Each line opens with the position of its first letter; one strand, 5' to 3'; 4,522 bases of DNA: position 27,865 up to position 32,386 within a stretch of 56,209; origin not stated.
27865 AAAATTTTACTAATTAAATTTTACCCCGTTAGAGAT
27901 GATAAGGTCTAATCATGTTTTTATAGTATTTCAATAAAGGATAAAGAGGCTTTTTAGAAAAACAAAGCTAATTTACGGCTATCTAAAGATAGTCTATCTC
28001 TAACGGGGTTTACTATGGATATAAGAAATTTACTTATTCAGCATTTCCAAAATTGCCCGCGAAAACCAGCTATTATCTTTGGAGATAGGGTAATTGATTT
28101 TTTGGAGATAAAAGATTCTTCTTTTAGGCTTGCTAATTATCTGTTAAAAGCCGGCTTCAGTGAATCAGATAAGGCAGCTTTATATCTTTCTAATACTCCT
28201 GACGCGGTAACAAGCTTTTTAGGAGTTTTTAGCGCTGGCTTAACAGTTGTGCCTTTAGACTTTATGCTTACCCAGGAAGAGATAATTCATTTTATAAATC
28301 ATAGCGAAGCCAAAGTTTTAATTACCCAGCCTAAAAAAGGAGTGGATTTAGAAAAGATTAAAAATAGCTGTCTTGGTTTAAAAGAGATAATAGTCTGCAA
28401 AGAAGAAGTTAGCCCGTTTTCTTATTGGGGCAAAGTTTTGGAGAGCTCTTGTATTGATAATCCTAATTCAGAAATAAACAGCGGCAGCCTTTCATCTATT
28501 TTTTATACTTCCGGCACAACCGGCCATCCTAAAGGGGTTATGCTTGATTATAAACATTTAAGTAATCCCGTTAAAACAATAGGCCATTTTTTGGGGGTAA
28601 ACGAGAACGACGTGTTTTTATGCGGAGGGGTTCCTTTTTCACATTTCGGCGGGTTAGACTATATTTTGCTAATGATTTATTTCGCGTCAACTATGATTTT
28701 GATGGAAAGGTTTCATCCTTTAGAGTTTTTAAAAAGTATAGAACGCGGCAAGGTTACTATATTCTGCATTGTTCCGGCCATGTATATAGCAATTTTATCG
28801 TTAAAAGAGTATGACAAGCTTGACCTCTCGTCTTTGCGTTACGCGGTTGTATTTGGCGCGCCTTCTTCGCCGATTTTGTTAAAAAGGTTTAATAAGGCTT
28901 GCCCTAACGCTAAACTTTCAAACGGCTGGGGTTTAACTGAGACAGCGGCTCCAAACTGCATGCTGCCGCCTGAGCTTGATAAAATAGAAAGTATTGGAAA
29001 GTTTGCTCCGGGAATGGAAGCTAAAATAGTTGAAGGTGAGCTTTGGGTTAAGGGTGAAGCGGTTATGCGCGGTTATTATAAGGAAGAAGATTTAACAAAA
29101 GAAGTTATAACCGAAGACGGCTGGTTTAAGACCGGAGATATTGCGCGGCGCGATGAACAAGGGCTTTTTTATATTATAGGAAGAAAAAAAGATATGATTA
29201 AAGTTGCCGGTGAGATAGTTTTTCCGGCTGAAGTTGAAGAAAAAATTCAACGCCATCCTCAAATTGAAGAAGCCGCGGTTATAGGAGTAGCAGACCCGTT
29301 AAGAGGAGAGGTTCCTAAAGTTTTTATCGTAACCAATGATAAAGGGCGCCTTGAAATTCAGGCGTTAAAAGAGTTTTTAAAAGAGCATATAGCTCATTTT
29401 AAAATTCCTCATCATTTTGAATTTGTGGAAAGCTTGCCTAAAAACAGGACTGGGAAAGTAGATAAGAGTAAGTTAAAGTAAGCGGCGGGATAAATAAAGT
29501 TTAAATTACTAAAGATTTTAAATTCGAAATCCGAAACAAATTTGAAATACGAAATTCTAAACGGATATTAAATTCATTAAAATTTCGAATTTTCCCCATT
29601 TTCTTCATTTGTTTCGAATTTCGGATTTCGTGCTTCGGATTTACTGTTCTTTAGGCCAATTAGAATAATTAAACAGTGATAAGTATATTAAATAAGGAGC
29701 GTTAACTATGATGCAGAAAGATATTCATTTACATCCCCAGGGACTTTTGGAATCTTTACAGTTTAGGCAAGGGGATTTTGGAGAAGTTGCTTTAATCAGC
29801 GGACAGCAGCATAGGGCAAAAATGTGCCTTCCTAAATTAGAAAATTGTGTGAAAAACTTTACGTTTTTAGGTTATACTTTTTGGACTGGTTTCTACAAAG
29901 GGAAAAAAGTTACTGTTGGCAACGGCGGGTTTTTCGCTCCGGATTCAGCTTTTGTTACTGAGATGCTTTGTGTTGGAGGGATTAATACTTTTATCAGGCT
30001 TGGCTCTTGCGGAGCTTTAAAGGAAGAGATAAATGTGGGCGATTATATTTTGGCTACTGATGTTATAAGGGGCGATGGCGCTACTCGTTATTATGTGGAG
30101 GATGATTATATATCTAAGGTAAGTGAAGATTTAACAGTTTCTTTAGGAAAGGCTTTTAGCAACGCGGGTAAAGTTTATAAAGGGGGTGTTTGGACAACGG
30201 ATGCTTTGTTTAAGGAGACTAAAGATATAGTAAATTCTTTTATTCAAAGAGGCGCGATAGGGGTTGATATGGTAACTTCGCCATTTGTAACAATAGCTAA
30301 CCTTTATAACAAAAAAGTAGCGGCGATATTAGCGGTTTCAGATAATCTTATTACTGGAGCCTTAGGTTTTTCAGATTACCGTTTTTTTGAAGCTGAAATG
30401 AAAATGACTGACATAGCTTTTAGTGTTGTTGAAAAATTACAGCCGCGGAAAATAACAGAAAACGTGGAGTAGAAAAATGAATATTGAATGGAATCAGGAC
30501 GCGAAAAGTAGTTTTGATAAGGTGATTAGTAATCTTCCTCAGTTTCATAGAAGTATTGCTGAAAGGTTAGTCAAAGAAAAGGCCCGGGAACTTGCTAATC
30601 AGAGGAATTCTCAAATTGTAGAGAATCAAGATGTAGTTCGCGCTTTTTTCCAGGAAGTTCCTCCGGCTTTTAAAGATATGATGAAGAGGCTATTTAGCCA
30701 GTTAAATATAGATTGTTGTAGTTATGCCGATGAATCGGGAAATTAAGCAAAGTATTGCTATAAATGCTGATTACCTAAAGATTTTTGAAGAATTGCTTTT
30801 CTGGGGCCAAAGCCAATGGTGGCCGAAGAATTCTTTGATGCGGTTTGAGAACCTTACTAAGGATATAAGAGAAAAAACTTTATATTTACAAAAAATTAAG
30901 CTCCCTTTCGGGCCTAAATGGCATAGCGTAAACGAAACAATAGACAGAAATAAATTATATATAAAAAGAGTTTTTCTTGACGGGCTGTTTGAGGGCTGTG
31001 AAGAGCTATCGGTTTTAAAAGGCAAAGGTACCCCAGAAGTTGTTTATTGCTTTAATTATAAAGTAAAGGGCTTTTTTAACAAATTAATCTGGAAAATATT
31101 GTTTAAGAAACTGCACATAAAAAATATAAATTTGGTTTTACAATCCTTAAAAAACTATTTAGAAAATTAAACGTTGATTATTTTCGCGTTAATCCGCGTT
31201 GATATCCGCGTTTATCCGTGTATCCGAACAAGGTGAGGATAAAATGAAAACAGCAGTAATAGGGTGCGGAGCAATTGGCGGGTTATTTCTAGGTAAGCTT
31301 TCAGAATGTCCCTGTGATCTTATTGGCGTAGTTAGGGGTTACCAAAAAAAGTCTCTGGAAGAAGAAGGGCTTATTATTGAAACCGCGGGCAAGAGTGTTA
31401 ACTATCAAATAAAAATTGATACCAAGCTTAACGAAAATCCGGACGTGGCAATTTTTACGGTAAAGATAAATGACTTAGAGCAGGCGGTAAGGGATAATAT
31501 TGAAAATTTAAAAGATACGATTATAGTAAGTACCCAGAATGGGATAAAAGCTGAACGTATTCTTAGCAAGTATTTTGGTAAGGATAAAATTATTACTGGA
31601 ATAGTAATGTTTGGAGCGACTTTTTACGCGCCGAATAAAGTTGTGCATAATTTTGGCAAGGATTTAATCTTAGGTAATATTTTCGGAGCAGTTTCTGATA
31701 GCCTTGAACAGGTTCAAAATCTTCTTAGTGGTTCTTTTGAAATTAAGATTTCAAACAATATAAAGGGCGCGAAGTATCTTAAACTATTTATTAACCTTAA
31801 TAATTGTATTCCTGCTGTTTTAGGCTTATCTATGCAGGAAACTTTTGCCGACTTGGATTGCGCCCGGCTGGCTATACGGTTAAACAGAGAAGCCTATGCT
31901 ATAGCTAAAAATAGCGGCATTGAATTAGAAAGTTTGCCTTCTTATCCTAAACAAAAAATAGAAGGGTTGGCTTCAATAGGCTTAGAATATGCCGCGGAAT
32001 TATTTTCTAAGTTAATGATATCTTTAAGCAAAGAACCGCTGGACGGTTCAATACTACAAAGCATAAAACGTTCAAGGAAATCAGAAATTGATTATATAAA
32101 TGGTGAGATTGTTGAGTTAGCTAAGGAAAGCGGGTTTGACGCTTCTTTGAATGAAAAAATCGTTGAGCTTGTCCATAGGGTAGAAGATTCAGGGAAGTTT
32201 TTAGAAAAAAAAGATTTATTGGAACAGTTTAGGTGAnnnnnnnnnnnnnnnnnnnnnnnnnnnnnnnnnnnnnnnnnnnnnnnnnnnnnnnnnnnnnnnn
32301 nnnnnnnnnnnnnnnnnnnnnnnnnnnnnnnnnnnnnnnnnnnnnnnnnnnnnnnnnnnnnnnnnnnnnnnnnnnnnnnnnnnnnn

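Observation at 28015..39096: Complete-looking type II (aromatic) polyketide synthase cluster with an oxygenase-free, unusual accessory set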

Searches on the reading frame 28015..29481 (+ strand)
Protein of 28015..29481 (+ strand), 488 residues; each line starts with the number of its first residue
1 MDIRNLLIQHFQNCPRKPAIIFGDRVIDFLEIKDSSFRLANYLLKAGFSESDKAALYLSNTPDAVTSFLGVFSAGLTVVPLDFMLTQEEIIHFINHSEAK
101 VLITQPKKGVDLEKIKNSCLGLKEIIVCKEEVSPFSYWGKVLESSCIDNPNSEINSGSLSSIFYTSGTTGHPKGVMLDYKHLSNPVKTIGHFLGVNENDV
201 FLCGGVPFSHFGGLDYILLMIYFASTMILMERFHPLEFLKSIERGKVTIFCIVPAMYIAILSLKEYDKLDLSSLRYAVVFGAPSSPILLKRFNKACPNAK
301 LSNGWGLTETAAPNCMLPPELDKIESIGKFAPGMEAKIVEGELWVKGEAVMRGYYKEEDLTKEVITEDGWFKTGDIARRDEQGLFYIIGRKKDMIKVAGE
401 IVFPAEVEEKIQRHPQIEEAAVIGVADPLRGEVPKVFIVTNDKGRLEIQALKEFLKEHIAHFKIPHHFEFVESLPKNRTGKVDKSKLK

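Call 3: search_protein_families(library=pfam, proteins=[window:28015-29481:+], max_evalue=0.01)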
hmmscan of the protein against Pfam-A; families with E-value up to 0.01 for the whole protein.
window:28015-29481:+ (488 aa): 2 families
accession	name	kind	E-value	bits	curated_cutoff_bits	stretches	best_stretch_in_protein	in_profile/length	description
PF00501.34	AMP-binding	-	2.8e-73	247.4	29.9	1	11-355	5-384/384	AMP-binding enzyme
PF13193.12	AMP-binding_C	-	1.3e-20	74.5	24.5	1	406-481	1-76/76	AMP-binding enzyme C-terminal domain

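Call 5: search_protein_families(library=ncbifam, proteins=[window:28015-29481:+], max_evalue=0.001)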
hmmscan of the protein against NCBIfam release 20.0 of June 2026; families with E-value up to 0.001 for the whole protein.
window:28015-29481:+ (488 aa): 107 families (the best 25 are shown)
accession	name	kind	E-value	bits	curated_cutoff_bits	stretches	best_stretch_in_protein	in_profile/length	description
NF004837.0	PRK06187.1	subfamily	1.3e-115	386.7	476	1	3-488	10-519/531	long-chain-fatty-acid--CoA ligase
NF005801.1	PRK07656.1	equivalog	1.1e-89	301.4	657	1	11-488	11-500/500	FadD3 family acyl-CoA ligase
NF006182.0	PRK08316.1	subfamily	2.4e-86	290.3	663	1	7-487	17-513/523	fatty acyl-CoA synthetase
NF002966.0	PRK03640.1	equivalog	3e-84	283.3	556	1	2-488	3-477/483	o-succinylbenzoate--CoA ligase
NF006181.0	PRK08314.1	subfamily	7.8e-81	272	705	1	12-484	35-547/563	long-chain-fatty-acid--CoA ligase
NF009233.0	PRK12583.1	subfamily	4.8e-75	253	832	1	148-487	192-546/558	fatty acid CoA ligase family protein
NF052269.1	Staph_lig_FadD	equivalog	1.5e-74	251.1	650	1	29-487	30-489/499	long-chain-fatty-acid--CoA ligase FadD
NF005307.0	PRK06839.1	equivalog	3.2e-74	250.4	748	1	15-487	16-489/496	o-succinylbenzoate--CoA ligase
TIGR03098.1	ligase_PEP_1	hypoth_equivalog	7.9e-74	249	592.35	1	3-488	2-515/517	acyl-CoA ligase (AMP-forming), exosortase A system-associated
TIGR01923.1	menE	equivalog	3.4e-73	247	330.15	1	30-487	3-442/442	o-succinylbenzoate--CoA ligase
NF005857.1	PRK07786.1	exception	1.2e-72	245.1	733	1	5-487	13-508/513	fatty-acid--CoA ligase FadD5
NF005676.0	PRK07470.1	equivalog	2.1e-71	241.1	774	1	1-487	20-525/544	acyl-CoA synthetase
NF005702.0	PRK07514.1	subfamily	8.1e-71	238.9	558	1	8-487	10-496/506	malonyl-CoA synthase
NF004822.0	PRK06178.1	equivalog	3.1e-70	237.4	782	3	340-487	418-563/571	acyl-CoA synthetase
TIGR03205.1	pimA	equivalog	1.8e-67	228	705.6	1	5-487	25-540/541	dicarboxylate--CoA ligase PimA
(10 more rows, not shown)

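Call 78: search_solved_structures(query=window:28015-29478:+, max_evalue=1e-40)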
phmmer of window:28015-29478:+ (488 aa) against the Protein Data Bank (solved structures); distinct sequences matched with E-value up to 1e-40: 45.
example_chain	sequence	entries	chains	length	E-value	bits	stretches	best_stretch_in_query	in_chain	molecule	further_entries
8r2q_A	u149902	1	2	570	1.2e-58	202.1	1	5-487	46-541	Probable fatty-acid-CoA ligase FadD5 (Fatty-acid-CoA synthetase) (Fatty-acid-CoA synthase)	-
3a9u_A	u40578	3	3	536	2e-58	201.3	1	4-488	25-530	4-coumarate--CoA ligase | 4-coumarate:CoA ligase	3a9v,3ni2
5bsw_A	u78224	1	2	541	2.3e-58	201.1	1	11-486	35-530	4-coumarate--CoA ligase 2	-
5bsm_A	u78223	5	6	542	4.4e-58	200.2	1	11-486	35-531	4-coumarate--CoA ligase 2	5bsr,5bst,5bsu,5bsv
5u95_A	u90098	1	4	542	3.4e-57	197.3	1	11-486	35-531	4-coumarate--CoA ligase 2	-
8wev_A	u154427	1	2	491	2.1e-54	188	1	12-486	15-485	Feruloyl-CoA Synthetase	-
8weu_A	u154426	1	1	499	2.3e-54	187.9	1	12-486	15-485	Fatty-acyl-CoA synthase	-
3tsy_A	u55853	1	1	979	3e-53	184.2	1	4-485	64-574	Fusion Protein 4-coumarate--CoA ligase 1, Resveratrol synthase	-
5buq_A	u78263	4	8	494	6e-53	183.2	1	5-488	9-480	2-succinylbenzoate--CoA ligase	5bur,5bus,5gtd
6mfy_A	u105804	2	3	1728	1.3e-52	182.2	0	13-486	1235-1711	Linear gramicidin synthase subunit A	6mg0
6mfz_A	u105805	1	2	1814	1.5e-52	181.9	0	13-486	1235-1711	Linear gramicidin synthase subunit A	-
9be3_A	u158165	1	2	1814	1.5e-52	181.9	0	13-486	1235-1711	Linear gramicidin synthase subunit A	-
9be4_A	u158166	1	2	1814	1.5e-52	181.9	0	13-486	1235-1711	Linear gramicidin synthase subunit A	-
9meh_A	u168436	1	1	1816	1.5e-52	181.9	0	13-486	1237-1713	Linear gramicidin synthase subunit A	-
5x8f_A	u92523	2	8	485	3.8e-52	180.6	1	5-488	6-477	2-succinylbenzoate--CoA ligase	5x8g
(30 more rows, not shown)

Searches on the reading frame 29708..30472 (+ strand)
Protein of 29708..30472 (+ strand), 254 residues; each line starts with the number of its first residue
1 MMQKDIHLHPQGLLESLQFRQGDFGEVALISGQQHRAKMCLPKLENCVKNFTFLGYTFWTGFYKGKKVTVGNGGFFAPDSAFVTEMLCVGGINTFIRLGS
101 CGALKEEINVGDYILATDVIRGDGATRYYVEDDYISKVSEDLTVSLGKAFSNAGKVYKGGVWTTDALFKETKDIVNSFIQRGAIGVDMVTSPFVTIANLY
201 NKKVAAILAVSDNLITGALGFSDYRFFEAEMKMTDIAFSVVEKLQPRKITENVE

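Call 3: search_protein_families(library=pfam, proteins=[window:29708-30472:+], max_evalue=0.01)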
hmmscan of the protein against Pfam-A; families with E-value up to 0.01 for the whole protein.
window:29708-30472:+ (254 aa): 1 family
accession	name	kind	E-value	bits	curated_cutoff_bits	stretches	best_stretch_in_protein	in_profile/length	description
PF01048.26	PNP_UDP_1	-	4.3e-29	102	25.1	1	27-229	2-215/233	Phosphorylase superfamily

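Call 5: search_protein_families(library=ncbifam, proteins=[window:29708-30472:+], max_evalue=0.001)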
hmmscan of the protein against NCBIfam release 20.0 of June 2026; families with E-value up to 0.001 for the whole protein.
window:29708-30472:+ (254 aa): 12 families
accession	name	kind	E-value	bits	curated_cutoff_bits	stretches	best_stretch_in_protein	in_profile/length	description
TIGR00107.1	deoD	equivalog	1.2e-26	93.7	232.25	1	20-241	5-229/232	purine-nucleoside phosphorylase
NF004489.0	PRK05819.1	subfamily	1.8e-25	89.6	230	1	19-240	8-232/236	DeoD-type purine-nucleoside phosphorylase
NF009914.0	PRK13374.1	subfamily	9.5e-22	77.7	338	1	20-240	9-232/235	DeoD-type purine-nucleoside phosphorylase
TIGR01718.1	Uridine-psphlse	equivalog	1.9e-19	70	280.3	1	18-169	5-157/245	uridine phosphorylase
NF008383.0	PRK11178.1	equivalog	3.5e-18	65.8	262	1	26-168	20-162/254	uridine phosphorylase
NF005500.0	PRK07115.1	equivalog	2.3e-12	46.7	264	1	64-214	61-213/261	AMP nucleosidase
TIGR01721.1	AMN-like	hypoth_equivalog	2.9e-11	43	307.2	1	67-213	61-210/269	AMP nucleosidase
TIGR03468.1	HpnG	hypoth_equivalog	3.3e-09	36.6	187.1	1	83-214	37-158/212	hopanoid-associated phosphorylase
NF004079.0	PRK05584.1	equivalog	5.1e-08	32.7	169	1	38-217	14-203/232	5'-methylthioadenosine/adenosylhomocysteine nucleosidase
TIGR01717.1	AMP-nucleosdse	equivalog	4.6e-05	22.4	364.7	1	66-230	263-441/478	AMP nucleosidase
TIGR01704.1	MTA_SAH-Nsdase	equivalog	7.4e-05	22.4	73.8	1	30-213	5-198/229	5'-methylthioadenosine/S-adenosylhomocysteine nucleosidase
NF006142.0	PRK08292.1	equivalog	0.00027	19.9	307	1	70-124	282-336/492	AMP nucleosidase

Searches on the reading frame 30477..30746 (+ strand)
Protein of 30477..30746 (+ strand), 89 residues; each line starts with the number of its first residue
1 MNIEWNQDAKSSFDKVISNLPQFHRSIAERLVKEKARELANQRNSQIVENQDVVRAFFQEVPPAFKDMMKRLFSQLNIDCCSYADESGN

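Call 3: search_protein_families(library=pfam, proteins=[window:30477-30746:+], max_evalue=0.01)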
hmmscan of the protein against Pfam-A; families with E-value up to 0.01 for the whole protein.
window:30477-30746:+ (89 aa): 3 families
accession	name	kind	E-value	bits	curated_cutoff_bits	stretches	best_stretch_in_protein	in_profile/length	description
PF11084.13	DUF2621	-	9e-08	32.6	27.7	1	4-84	56-136/139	Protein of unknown function (DUF2621)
PF08369.16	PCP_red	-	0.0037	17.7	32.5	1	5-53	1-41/45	Proto-chlorophyllide reductase 57 kD subunit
PF10354.15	BMT5-like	-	0.0056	17.4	24.7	1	6-67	71-119/168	rRNA (uridine-N3-)-methyltransferase BTM5-like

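Call 5: search_protein_families(library=ncbifam, proteins=[window:30477-30746:+], max_evalue=0.001)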
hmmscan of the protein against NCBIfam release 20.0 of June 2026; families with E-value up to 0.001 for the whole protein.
window:30477-30746:+ (89 aa): 0 families

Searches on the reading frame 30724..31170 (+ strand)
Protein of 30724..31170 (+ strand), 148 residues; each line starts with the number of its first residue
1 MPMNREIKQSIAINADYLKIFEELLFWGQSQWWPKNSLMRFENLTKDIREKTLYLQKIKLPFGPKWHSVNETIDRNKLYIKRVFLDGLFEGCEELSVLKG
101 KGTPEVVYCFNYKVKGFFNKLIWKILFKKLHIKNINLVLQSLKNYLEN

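Call 3: search_protein_families(library=pfam, proteins=[window:30724-31170:+], max_evalue=0.01)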
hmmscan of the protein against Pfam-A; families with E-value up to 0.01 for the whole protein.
window:30724-31170:+ (148 aa): 0 families

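Call 5: search_protein_families(library=ncbifam, proteins=[window:30724-31170:+], max_evalue=0.001)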
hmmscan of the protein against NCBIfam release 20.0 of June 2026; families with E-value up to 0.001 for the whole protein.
window:30724-31170:+ (148 aa): 0 families

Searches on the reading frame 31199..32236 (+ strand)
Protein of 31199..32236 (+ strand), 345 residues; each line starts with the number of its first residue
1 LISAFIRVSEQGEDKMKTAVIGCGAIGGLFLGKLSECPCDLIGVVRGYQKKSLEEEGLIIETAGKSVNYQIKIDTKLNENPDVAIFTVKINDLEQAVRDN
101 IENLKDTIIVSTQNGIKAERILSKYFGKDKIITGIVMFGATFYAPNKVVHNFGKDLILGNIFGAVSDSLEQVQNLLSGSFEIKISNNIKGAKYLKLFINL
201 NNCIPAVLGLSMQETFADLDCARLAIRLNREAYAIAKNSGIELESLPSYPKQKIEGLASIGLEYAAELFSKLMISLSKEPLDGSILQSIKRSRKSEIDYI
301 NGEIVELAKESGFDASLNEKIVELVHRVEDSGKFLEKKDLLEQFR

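Call 3: search_protein_families(library=pfam, proteins=[window:31199-32236:+], max_evalue=0.01)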
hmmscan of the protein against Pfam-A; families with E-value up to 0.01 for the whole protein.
window:31199-32236:+ (345 aa): 3 families
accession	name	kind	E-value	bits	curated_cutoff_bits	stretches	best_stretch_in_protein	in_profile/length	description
PF02558.23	ApbA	-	2.1e-26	92.8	22.2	1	19-160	2-147/150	Ketopantoate reductase PanE/ApbA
PF08546.17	ApbA_C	-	1.8e-17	64.3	22.7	1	187-329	1-125/125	Ketopantoate reductase PanE/ApbA C terminal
PF03807.23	F420_oxidored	-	0.00082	20.4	21.6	1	18-115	2-94/94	NADP oxidoreductase coenzyme F420-dependent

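Call 5: search_protein_families(library=ncbifam, proteins=[window:31199-32236:+], max_evalue=0.001)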
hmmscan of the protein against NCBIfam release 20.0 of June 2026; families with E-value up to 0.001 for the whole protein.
window:31199-32236:+ (345 aa): 15 families
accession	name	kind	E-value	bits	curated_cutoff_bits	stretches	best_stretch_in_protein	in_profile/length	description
TIGR00745.1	apbA_panE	subfamily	1.4e-46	159.2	141.35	1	18-330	2-303/305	2-dehydropantoate 2-reductase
NF006083.0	PRK08229.1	equivalog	1.2e-33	116.5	371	1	15-333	2-321/341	2-dehydropantoate 2-reductase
NF005092.1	PRK06522.2-3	equivalog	1.2e-32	113.3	500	1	16-329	1-295/296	2-dehydropantoate 2-reductase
NF005091.0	PRK06522.2-2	equivalog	1.5e-30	106.4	252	1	16-245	2-232/302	2-dehydropantoate 2-reductase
NF005088.0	PRK06522.1-2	subfamily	4.7e-30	104.7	371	2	16-244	1-235/308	2-dehydropantoate 2-reductase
NF005089.0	PRK06522.1-4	subfamily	1.9e-27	96.5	223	2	123-328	131-317/326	2-dehydropantoate 2-reductase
NF005094.0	PRK06522.2-5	equivalog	7.9e-22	77.9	382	1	16-317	1-290/307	2-dehydropantoate 2-reductase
NF005087.0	PRK06522.1-1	equivalog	1.1e-19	70.7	351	2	16-199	1-180/296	2-dehydropantoate 2-reductase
NF005093.0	PRK06522.2-4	equivalog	5.3e-19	68.7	308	1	14-200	2-190/304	2-dehydropantoate 2-reductase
NF004887.0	PRK06249.1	equivalog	5.3e-15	55.4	360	1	14-245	4-247/316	putative 2-dehydropantoate 2-reductase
NF009541.0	PRK12921.1-1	equivalog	6.4e-10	38.8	338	1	14-244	4-227/297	oxidoreductase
NF004311.0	PRK05708.1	equivalog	1.9e-09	36.8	378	1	17-199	4-188/305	putative 2-dehydropantoate 2-reductase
NF009542.0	PRK12921.1-4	equivalog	1.6e-08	34.2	288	1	16-244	2-217/286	oxidoreductase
NF005090.0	PRK06522.2-1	equivalog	2.5e-07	30.3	496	1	15-207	2-195/296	2-dehydropantoate 2-reductase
NF009543.0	PRK12921.1-5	equivalog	3e-07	29.9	339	0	16-143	1-132/305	oxidoreductase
